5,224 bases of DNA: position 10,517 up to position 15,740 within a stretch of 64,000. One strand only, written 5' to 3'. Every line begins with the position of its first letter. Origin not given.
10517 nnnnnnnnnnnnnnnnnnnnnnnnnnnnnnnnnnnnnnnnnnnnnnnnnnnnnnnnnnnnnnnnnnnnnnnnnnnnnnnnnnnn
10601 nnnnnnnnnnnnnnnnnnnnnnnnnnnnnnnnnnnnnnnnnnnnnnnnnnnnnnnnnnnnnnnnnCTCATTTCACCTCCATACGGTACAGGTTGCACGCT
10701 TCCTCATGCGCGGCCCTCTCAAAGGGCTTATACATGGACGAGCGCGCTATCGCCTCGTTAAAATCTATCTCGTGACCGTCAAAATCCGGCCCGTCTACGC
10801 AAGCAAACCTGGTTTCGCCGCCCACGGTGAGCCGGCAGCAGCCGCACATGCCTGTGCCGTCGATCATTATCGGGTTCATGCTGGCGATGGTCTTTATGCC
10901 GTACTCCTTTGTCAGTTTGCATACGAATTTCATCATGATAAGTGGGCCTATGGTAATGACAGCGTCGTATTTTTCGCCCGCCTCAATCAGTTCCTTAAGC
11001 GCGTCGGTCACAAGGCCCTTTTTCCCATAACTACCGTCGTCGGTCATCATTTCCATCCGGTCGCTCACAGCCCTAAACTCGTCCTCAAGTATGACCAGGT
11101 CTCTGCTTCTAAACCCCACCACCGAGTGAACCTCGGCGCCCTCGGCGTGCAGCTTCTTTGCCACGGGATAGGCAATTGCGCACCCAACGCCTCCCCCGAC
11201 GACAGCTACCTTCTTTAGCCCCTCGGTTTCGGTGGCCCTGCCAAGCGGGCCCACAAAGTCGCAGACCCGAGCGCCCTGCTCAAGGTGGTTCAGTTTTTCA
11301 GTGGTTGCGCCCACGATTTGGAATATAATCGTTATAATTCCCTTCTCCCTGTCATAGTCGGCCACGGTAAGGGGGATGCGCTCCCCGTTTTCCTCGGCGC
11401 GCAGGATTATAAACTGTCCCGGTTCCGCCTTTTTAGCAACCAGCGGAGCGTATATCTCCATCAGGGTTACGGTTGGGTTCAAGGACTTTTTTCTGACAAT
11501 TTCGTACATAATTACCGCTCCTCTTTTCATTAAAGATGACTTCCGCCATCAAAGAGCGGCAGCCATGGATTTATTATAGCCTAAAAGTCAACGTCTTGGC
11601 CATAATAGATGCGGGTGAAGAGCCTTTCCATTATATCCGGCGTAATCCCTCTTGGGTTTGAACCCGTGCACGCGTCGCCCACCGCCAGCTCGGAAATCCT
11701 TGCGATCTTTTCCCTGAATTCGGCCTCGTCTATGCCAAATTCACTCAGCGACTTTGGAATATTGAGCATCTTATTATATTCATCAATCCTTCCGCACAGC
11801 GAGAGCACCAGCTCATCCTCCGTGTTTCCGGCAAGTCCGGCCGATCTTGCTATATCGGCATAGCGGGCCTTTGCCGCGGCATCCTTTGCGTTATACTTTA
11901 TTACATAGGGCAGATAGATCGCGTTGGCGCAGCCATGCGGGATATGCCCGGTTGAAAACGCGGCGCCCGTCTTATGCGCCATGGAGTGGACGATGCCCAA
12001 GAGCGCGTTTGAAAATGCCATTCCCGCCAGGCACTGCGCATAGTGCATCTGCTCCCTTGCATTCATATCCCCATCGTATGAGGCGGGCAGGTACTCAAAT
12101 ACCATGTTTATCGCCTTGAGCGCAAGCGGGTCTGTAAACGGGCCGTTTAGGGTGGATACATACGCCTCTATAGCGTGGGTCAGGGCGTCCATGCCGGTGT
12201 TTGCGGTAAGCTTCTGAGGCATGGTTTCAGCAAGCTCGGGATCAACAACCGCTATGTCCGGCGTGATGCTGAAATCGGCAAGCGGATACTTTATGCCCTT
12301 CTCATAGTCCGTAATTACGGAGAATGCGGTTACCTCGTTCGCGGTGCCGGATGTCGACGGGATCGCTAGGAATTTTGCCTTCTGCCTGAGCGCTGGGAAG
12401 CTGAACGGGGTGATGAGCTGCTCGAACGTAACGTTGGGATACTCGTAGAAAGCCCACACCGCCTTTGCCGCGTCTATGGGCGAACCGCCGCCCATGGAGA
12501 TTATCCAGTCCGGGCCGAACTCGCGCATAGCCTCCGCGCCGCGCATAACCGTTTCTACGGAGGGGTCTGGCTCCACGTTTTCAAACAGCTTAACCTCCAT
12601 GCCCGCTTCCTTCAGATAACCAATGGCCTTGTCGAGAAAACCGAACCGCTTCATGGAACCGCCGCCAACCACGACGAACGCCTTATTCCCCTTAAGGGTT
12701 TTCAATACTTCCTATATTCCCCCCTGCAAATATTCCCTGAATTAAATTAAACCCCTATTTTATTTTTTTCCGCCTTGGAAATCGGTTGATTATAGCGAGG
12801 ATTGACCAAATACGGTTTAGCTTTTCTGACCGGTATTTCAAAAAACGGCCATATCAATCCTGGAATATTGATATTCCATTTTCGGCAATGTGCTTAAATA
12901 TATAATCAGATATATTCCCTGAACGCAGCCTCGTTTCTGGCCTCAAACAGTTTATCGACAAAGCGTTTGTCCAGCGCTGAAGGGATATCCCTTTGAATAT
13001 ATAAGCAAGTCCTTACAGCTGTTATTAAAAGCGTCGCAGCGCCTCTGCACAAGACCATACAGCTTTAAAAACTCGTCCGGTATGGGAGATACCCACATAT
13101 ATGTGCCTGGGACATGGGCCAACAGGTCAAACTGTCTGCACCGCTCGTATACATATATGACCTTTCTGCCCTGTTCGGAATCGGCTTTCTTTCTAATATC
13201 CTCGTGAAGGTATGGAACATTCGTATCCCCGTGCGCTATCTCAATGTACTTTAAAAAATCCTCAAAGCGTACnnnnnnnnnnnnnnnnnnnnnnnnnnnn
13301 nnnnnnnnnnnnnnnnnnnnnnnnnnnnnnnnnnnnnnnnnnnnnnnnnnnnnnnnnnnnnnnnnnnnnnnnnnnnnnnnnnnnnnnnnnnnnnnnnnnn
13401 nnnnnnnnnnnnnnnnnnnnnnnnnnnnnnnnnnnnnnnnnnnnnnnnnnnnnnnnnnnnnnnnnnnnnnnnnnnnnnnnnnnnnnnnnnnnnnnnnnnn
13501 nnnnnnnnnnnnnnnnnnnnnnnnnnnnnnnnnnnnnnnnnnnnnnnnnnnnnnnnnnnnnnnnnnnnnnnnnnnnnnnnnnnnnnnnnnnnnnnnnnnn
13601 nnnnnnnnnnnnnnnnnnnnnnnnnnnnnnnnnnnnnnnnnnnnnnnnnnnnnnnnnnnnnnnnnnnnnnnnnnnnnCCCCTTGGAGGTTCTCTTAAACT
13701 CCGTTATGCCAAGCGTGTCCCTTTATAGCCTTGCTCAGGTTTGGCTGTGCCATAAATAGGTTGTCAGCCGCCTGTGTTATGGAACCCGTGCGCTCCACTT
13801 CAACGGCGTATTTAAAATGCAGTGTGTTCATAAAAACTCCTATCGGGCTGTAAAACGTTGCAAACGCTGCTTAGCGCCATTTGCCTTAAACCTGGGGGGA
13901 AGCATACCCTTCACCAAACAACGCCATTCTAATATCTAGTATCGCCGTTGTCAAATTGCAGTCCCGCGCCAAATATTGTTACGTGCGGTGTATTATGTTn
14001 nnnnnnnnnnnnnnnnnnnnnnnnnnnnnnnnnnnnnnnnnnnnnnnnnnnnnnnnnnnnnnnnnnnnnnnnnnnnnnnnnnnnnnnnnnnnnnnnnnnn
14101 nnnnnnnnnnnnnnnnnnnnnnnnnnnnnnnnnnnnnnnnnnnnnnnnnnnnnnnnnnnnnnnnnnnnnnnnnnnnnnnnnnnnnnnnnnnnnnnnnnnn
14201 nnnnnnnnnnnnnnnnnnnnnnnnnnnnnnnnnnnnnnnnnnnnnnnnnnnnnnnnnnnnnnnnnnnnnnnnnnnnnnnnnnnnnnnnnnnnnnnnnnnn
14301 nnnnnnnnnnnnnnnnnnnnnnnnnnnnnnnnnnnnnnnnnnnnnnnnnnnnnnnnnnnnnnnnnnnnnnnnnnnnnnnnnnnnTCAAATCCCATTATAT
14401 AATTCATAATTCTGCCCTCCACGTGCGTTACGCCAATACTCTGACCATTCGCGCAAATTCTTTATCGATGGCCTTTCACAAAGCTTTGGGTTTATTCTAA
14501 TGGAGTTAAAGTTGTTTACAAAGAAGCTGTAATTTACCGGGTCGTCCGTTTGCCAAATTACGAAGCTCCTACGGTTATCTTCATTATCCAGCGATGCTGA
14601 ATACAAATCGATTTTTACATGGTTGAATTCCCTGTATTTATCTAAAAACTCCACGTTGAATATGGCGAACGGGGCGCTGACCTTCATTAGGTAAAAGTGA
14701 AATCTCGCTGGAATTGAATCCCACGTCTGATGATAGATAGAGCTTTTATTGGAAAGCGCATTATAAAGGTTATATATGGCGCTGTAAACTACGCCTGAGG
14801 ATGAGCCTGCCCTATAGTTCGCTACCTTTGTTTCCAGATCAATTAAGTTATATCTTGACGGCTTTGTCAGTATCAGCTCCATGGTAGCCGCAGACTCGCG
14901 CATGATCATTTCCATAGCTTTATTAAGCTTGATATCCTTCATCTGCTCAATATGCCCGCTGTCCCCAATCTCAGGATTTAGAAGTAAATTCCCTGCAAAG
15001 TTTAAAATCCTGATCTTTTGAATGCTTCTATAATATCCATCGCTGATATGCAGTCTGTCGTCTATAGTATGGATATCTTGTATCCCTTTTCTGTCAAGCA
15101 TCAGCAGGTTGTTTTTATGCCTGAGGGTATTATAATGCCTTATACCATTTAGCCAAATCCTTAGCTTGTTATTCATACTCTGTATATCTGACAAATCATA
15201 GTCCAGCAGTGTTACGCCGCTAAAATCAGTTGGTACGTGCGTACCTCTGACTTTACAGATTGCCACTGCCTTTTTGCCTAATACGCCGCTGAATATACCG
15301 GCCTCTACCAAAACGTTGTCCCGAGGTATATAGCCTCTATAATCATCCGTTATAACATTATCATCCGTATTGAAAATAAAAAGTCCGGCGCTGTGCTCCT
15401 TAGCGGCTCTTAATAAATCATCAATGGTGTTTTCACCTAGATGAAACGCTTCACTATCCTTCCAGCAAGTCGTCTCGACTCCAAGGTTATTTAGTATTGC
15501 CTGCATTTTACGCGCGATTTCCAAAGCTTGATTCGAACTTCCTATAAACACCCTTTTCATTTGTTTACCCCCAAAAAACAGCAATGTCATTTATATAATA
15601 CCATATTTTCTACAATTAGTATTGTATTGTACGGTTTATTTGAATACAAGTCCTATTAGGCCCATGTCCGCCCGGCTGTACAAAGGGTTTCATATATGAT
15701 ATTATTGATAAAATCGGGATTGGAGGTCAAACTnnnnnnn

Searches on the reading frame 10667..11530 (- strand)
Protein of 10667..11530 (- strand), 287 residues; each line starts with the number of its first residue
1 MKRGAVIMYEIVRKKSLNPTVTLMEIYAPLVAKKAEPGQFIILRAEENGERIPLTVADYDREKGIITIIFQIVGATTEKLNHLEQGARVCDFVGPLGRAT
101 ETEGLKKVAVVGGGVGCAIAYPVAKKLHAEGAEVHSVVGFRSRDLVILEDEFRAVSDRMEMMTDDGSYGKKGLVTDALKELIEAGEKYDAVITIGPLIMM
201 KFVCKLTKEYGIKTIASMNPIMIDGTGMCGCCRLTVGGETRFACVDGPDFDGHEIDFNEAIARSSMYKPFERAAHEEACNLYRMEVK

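Call 12: search_protein_families(library=ncbifam, proteins=[window:10667-11530:-], max_evalue=0.00001)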
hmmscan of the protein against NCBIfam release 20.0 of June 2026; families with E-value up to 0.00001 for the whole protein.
window:10667-11530:- (287 aa): 13 families
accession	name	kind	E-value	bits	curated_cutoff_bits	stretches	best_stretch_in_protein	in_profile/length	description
NF004862.0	PRK06222.1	subfamily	2.8e-123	410.9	220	1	8-279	1-272/281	sulfide/dihydroorotate dehydrogenase-like FAD/NAD-binding protein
NF009414.0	PRK12778.1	equivalog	1.1e-114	384.3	1103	1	8-275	1-268/752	bifunctional dihydroorotate dehydrogenase B NAD binding subunit/NADPH-dependent glutamate synthase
NF009413.0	PRK12775.1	equivalog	3.7e-92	309.7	1895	1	8-281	1-277/1006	putative trifunctional 2-polyprenylphenol hydroxylase/glutamate synthase subunit beta/ferritin domain-containing protein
NF009415.0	PRK12779.1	equivalog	9.3e-67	225.7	1519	1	7-276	649-939/944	putative bifunctional glutamate synthase subunit beta/2-polyprenylphenol hydroxylase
NF000796.0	PRK00054.1-1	equivalog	9e-42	143.1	224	1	34-258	28-237/254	dihydroorotate dehydrogenase electron transfer subunit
NF000798.0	PRK00054.1-3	equivalog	2.8e-40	138.5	219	1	16-256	15-243/244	dihydroorotate dehydrogenase electron transfer subunit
NF000797.0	PRK00054.1-2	equivalog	9.2e-36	123.5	270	1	10-251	18-261/267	dihydroorotate dehydrogenase electron transfer subunit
NF000799.0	PRK00054.1-4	equivalog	6.3e-35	120.5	314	1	11-255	9-256/258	dihydroorotate dehydrogenase electron transfer subunit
TIGR02911.1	sulfite_red_B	equivalog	5.3e-19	68.3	288.6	1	32-251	28-252/261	anaerobic sulfite reductase subunit AsrB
NF004470.0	PRK05802.1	equivalog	1.4e-18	67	313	1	8-239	67-308/330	sulfide/dihydroorotate dehydrogenase-like FAD/NAD-binding protein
NF006220.0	PRK08345.1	subfamily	2.4e-11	43.4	395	1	35-252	43-284/294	cytochrome-c3 hydrogenase subunit gamma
NF040835.1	sulfhyd_HydG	equivalog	5.9e-07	29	650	0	169-254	196-283/292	NADPH-dependent hydrogenase/sulfhydrogenase 1 subunit gamma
NF040830.1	sulfhyd_ShyC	equivalog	1.4e-06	27.7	600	0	36-251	40-277/288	NAD(P)-dependent hydrogenase/sulfhydrogenase 2 subunit gamma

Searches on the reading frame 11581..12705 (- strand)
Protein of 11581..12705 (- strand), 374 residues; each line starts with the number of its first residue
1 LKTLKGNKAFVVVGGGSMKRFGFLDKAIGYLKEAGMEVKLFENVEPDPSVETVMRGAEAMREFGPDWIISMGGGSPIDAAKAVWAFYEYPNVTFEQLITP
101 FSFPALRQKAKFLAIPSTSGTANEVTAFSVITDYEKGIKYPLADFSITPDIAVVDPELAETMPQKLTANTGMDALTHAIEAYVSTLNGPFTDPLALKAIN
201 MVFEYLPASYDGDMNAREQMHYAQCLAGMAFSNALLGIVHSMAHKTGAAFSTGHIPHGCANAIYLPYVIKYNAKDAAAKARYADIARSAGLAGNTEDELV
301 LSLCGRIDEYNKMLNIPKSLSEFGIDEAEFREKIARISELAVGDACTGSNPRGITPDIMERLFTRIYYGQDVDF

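Call 12: search_protein_families(library=ncbifam, proteins=[window:11581-12705:-], max_evalue=0.00001)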
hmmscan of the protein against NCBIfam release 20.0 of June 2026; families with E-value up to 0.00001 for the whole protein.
window:11581-12705:- (374 aa): 15 families
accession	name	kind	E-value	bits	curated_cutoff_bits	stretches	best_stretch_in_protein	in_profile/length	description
NF010378.0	PRK13805.1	equivalog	2.3e-129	432.7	951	1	4-371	479-868/872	bifunctional acetaldehyde-CoA/alcohol dehydrogenase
TIGR02638.1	lactal_redase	equivalog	9.7e-92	307.7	523.15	1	7-363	30-379/379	lactaldehyde reductase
NF007911.0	PRK10624.1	equivalog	6.4e-84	282.1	537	1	7-366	31-381/382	lactaldehyde reductase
NF041833.1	Fe_ADH_ErcA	equivalog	9.4e-81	271.8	550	1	4-365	28-380/382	alcohol dehydrogenase-like regulatory protein ErcA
NF007363.0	PRK09860.1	equivalog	1.8e-66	224.8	581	1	11-355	35-371/383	L-threonine dehydrogenase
NF053866.1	CholDhdGbsBBac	equivalog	3.9e-65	220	550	1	6-367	37-391/392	choline dehydrogenase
NF011998.0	PRK15454.1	equivalog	5.1e-62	209.9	556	1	34-357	76-385/395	ethanolamine utilization ethanol dehydrogenase EutG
NF058672.1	4HyButDHCUPNE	equivalog_domain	6.5e-56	190.1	500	1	12-361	34-372/378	4-hydroxybutyrate dehydrogenase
NF050025.1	SulfAcetaldRedSarD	equivalog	2.4e-52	178.1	700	1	2-359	26-377/385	sulfoacetaldehyde reductase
TIGR03405.1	Phn_Fe-ADH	equivalog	2.6e-46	158.1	423.7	1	35-337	49-343/355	iron-containing alcohol dehydrogenase PsrA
TIGR04266.1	NDMA_methanol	equivalog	2.7e-37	128.6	625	1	17-291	47-320/420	NDMA-dependent methanol dehydrogenase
NF011717.0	PRK15138.1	equivalog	6.9e-26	91.2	645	1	8-342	31-365/387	alcohol dehydrogenase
NF041822.1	daptide_DH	equivalog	7.4e-15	54.7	300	1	30-204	23-198/363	daptide-type RiPP biosynthesis dehydogenase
NF006941.0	PRK09423.1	subfamily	6.5e-09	35.1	336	0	7-93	30-113/367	glycerol dehydrogenase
NF053832.1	GlycoaldRedHalo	equivalog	5.3e-07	29.1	550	0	26-84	47-104/363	glycolaldehyde reductase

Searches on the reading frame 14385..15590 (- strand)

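Call 13: search_protein_families(library=ncbifam, proteins=[window:14385-15590:-], max_evalue=0.00001)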
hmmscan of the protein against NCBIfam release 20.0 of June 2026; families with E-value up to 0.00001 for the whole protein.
window:14385-15590:- (401 aa): 2 families
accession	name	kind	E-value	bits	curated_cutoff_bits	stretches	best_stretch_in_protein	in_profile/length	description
NF050171.1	CDNTAsCap12CFB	equivalog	8.9e-22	77.7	450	1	13-143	1-134/305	CBASS system CD-NTase-associated NAD(+) hydrolase Cap12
NF050172.1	CDNTAsCap12CFB2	equivalog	7.9e-21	74.6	450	1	12-139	3-128/312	CBASS system CD-NTase-associated NAD(+) hydrolase Cap12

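Call 61: search_protein_families(library=pfam, proteins=[window:14385-15590:-], max_evalue=0.001)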
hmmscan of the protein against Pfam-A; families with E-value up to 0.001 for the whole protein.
window:14385-15590:- (401 aa): 1 family
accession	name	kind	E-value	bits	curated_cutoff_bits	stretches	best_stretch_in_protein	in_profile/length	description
PF10137.14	CAP12-PCTIR_TIR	-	4.7e-26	91.6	24.7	1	13-132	1-118/119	CAP12/Pycsar effector protein, TIR domain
